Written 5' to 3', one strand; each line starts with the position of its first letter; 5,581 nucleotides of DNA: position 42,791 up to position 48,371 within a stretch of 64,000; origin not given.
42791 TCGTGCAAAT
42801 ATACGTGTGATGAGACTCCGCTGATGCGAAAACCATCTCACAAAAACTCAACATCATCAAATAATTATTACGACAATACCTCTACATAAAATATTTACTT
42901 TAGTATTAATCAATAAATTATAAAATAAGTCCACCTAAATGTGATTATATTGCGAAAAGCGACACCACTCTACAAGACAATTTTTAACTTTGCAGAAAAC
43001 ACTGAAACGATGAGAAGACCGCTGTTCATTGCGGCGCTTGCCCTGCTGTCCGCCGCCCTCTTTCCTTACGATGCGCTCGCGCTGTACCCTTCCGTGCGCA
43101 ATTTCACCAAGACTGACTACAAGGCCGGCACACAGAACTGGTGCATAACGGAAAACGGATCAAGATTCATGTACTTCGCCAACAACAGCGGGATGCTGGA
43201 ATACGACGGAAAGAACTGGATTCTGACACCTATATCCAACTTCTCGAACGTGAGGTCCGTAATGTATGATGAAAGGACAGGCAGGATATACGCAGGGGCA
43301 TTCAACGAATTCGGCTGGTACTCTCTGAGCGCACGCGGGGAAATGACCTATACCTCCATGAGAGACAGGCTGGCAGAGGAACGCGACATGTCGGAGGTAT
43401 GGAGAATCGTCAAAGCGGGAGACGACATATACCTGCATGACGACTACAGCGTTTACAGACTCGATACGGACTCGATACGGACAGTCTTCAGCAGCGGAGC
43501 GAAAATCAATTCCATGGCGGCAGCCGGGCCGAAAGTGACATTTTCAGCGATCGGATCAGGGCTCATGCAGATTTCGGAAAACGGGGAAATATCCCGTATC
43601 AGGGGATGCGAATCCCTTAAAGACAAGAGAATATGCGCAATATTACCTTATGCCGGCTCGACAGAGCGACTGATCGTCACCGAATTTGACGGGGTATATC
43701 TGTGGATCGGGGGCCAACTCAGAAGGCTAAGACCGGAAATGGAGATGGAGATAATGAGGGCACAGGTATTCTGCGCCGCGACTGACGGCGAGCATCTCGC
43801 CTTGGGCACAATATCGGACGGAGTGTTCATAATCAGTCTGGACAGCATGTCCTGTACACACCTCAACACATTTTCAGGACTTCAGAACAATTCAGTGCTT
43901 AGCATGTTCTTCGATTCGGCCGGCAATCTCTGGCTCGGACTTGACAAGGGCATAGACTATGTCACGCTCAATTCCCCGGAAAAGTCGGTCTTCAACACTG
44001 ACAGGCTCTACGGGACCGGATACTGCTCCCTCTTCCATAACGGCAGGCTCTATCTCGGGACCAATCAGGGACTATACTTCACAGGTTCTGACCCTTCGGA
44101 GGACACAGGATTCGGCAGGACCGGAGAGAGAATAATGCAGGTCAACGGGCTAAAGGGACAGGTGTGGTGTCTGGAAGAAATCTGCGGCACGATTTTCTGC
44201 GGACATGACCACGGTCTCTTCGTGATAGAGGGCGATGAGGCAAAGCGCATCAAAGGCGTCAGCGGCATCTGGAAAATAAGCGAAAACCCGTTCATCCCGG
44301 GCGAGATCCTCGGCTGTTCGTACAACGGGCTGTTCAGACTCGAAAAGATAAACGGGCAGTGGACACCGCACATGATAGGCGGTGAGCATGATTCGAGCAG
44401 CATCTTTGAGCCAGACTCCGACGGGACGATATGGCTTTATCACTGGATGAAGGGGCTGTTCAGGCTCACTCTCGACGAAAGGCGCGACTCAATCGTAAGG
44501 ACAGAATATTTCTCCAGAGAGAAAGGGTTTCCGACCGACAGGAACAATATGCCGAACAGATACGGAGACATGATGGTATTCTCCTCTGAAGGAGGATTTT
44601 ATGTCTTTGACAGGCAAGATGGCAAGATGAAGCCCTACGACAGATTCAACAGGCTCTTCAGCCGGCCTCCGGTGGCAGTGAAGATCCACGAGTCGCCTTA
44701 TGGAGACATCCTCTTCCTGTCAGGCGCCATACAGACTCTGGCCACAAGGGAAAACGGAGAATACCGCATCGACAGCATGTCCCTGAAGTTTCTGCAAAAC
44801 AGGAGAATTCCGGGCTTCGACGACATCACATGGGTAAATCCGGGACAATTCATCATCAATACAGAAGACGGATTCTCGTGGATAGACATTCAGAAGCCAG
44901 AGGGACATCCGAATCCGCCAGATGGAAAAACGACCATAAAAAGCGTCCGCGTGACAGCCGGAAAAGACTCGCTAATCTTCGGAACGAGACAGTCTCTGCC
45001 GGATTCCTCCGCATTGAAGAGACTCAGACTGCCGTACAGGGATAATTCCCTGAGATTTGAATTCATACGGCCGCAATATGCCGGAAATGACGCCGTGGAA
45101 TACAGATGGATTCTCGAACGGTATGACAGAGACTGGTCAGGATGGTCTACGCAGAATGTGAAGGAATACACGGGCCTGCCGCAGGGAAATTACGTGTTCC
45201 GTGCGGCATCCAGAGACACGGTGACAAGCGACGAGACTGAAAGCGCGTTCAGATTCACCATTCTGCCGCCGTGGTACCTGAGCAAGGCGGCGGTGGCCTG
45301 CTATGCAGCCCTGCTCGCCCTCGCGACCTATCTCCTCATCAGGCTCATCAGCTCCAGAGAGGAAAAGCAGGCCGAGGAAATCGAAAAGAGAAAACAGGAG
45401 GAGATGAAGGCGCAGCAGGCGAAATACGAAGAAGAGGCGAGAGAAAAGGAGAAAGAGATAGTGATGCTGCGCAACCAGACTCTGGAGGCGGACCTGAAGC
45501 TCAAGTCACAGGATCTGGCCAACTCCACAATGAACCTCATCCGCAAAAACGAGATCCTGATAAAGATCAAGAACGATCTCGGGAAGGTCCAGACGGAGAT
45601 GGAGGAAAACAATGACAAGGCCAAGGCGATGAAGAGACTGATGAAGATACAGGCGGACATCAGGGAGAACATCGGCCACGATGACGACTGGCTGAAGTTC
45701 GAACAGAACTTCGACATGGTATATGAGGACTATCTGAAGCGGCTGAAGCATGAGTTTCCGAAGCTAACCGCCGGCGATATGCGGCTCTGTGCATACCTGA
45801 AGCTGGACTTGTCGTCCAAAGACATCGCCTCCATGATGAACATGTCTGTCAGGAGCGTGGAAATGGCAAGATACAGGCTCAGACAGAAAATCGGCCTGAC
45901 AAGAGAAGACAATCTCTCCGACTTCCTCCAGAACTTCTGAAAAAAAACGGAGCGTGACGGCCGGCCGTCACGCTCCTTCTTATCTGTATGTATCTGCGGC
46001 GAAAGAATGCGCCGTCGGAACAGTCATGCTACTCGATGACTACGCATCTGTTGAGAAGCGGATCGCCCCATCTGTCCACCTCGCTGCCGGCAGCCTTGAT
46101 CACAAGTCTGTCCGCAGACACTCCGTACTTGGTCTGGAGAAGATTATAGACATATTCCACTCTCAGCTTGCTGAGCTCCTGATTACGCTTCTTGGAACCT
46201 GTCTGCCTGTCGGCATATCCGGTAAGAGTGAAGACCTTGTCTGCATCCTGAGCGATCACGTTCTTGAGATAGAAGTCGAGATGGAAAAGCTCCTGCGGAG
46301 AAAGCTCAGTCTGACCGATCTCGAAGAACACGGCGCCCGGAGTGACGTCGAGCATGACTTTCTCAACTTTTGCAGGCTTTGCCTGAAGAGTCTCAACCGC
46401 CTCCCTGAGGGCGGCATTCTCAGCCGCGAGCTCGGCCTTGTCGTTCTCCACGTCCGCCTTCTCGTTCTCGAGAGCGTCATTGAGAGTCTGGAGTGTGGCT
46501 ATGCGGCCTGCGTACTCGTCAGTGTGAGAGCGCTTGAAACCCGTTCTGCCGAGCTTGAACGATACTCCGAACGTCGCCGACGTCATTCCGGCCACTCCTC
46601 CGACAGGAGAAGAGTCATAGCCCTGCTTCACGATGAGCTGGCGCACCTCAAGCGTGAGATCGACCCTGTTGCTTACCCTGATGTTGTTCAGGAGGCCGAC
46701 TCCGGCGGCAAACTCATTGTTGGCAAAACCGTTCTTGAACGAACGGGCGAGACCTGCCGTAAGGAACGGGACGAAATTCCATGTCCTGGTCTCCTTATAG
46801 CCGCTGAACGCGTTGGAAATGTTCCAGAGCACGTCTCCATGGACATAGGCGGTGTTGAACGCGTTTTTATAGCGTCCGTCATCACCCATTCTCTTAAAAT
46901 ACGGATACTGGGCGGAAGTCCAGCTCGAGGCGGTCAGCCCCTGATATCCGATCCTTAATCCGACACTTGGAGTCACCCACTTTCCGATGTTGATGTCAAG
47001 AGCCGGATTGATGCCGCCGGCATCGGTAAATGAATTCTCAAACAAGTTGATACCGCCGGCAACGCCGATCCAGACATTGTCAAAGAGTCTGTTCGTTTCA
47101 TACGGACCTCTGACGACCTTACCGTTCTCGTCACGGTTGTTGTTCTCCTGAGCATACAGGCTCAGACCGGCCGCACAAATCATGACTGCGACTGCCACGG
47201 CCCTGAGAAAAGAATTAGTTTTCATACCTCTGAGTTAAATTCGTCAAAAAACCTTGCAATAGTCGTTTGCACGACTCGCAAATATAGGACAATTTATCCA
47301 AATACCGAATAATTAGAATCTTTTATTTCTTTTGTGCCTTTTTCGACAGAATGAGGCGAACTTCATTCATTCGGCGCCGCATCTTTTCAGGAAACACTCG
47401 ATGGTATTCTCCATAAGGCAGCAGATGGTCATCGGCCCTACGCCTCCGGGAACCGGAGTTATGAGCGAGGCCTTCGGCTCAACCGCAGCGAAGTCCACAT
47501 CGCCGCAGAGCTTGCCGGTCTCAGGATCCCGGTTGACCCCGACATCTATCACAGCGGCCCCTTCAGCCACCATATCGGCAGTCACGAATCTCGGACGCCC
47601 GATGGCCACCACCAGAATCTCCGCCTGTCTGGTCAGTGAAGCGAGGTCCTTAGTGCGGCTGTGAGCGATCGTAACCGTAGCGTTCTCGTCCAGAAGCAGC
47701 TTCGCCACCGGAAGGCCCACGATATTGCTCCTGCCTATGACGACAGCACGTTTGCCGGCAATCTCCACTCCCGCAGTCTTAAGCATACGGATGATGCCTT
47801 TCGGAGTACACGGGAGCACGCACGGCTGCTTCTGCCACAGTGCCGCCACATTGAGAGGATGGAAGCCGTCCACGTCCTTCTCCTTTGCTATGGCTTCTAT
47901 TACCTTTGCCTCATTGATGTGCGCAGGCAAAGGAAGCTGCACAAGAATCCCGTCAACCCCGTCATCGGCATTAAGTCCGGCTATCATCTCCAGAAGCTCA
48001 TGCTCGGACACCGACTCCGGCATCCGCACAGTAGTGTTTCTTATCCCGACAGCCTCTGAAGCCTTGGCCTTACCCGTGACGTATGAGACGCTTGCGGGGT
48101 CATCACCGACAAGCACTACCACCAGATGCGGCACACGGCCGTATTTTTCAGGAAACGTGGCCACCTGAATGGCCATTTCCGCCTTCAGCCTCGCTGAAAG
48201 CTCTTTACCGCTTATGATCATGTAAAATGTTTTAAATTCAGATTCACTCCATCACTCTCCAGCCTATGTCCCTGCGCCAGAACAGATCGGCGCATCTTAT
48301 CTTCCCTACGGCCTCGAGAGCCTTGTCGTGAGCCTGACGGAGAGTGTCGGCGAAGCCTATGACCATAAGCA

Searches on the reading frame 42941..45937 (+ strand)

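Call 69: search_protein_families(library=pfam, proteins=[window:42941-45937:+], max_evalue=0.00001)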
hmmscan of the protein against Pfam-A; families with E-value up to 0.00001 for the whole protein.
window:42941-45937:+ (999 aa): 2 families
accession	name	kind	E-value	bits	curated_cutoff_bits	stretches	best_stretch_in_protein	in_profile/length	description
PF07495.19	Y_Y_Y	-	2.9e-08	33.9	26.6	1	713-774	2-64/65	Y_Y_Y domain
PF07494.17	Reg_prop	-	7e-07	29.1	20.4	0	313-333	1-21/24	Two component regulator propeller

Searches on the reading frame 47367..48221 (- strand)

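Call 6: search_protein_families(library=ncbifam, proteins=[window:47367-48221:-], max_evalue=0.00001)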
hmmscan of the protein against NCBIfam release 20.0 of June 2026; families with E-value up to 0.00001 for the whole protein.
window:47367-48221:- (284 aa): 30 families (the best 25 are shown)
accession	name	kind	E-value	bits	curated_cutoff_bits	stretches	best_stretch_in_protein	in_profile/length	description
NF010776.0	PRK14179.1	equivalog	1.9e-115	384.8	445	1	2-280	4-281/284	bifunctional methylenetetrahydrofolate dehydrogenase/methenyltetrahydrofolate cyclohydrolase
NF010786.0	PRK14189.1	subfamily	4.2e-109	364.1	421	1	2-276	5-277/285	bifunctional methylenetetrahydrofolate dehydrogenase/methenyltetrahydrofolate cyclohydrolase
NF010787.0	PRK14191.1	equivalog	6.4e-107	356.9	423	1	2-280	3-280/285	bifunctional methylenetetrahydrofolate dehydrogenase/methenyltetrahydrofolate cyclohydrolase FolD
NF010785.0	PRK14188.1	subfamily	9.9e-105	349.7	396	1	2-279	5-288/297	bifunctional methylenetetrahydrofolate dehydrogenase/methenyltetrahydrofolate cyclohydrolase FolD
NF010770.0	PRK14173.1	equivalog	7.6e-104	346.9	411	1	2-281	5-282/287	bifunctional 5,10-methylene-tetrahydrofolate dehydrogenase/ 5,10-methylene-tetrahydrofolate cyclohydrolase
NF010783.0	PRK14186.1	equivalog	4.8e-103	344.4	333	1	2-282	4-287/297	bifunctional methylenetetrahydrofolate dehydrogenase/methenyltetrahydrofolate cyclohydrolase FolD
NF010766.0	PRK14169.1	equivalog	6.4e-102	340.8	450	1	3-280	5-280/283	bifunctional methylenetetrahydrofolate dehydrogenase/methenyltetrahydrofolate cyclohydrolase FolD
NF008058.0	PRK10792.1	equivalog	1.1e-101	339.7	355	1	2-277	5-279/285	bifunctional methylenetetrahydrofolate dehydrogenase/methenyltetrahydrofolate cyclohydrolase FolD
NF010781.0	PRK14184.1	equivalog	9.1e-101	336.7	438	1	2-282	3-285/286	bifunctional 5,10-methylene-tetrahydrofolate dehydrogenase/ 5,10-methylene-tetrahydrofolate cyclohydrolase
NF010775.0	PRK14178.1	equivalog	4.8e-98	327.8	465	1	1-282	1-276/279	bifunctional methylenetetrahydrofolate dehydrogenase/methenyltetrahydrofolate cyclohydrolase FolD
NF010767.0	PRK14170.1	equivalog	1.2e-97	326.4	559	1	2-276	4-276/284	bifunctional methylenetetrahydrofolate dehydrogenase/methenyltetrahydrofolate cyclohydrolase FolD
NF010777.0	PRK14180.1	equivalog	1.8e-96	323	544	1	2-276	3-276/282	bifunctional 5,10-methylene-tetrahydrofolate dehydrogenase/ 5,10-methylene-tetrahydrofolate cyclohydrolase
NF010784.0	PRK14187.1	equivalog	3.2e-96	322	486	1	2-274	5-281/300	bifunctional methylenetetrahydrofolate dehydrogenase/methenyltetrahydrofolate cyclohydrolase FolD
NF010782.0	PRK14185.1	equivalog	1.7e-94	316.5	507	1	2-275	3-285/293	bifunctional methylenetetrahydrofolate dehydrogenase/methenyltetrahydrofolate cyclohydrolase FolD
NF010780.0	PRK14183.1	equivalog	4.2e-94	315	480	1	2-276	3-276/283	bifunctional 5,10-methylene-tetrahydrofolate dehydrogenase/ 5,10-methylene-tetrahydrofolate cyclohydrolase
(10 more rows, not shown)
